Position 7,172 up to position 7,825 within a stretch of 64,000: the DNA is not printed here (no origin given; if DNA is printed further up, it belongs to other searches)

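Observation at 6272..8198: GC-rich islet encoding a Cys-rich protein, a stand-alone REC-like protein and a translationally coupled Fic-motif protein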

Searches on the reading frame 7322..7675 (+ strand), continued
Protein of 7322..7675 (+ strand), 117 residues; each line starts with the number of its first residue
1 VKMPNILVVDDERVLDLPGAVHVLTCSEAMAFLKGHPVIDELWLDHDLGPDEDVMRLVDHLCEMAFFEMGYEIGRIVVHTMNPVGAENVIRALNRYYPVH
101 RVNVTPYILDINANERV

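Call 85: search_solved_structures(query=A3, max_evalue=1, show_alignments=2)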
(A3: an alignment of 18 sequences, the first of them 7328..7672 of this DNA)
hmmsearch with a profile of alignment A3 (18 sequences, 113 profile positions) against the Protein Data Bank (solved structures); distinct sequences matched with E-value up to 1: 6.
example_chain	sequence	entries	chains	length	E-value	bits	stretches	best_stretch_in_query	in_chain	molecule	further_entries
3luf_A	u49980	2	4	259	0.015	18.7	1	4-68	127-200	Two-component system response regulator/GGDEF domain protein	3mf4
2msw_A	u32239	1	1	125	0.12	15.8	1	1-63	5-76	Response regulator/sensor histidine kinase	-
1vpv_A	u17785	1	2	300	0.23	14.9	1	47-99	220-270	UPF0230 protein TM1468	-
1mgp_A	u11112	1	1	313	0.26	14.7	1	47-99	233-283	Hypothetical protein TM841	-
8gac_A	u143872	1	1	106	0.43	14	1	36-95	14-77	CTLA-4 binder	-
2qsj_A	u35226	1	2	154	0.68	13.4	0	2-57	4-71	DNA-binding response regulator, LuxR family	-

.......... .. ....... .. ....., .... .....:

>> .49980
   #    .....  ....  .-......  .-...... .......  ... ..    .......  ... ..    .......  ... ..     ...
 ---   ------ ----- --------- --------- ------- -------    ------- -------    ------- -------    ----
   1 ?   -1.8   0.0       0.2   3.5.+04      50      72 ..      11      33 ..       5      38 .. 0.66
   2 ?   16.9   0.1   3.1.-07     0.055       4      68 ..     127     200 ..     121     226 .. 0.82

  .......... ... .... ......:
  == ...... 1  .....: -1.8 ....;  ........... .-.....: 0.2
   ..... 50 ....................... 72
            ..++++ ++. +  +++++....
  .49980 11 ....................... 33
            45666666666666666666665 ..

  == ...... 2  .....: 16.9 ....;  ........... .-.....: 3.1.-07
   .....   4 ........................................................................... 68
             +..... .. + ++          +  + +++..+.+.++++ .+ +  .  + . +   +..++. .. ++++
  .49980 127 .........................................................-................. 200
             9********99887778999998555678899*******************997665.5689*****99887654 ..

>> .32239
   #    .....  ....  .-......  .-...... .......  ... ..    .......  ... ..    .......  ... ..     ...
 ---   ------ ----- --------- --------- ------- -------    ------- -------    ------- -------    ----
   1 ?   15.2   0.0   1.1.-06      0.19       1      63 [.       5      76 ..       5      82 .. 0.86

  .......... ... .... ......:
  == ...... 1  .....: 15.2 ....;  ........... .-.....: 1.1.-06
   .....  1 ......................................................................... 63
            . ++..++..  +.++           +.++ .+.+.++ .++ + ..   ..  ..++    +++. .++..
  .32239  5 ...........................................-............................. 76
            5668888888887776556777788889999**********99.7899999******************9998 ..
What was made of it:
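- On cREC (PF20274): D43 aligns on the acceptor Asp of solved receivers (call 85).
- On Classical two-component receiver (Response_reg, PF00072): The best matches to solved receivers have E=0.015 (call 85).
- The best matches to solved receivers have E=0.015-0.7 (call 85).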
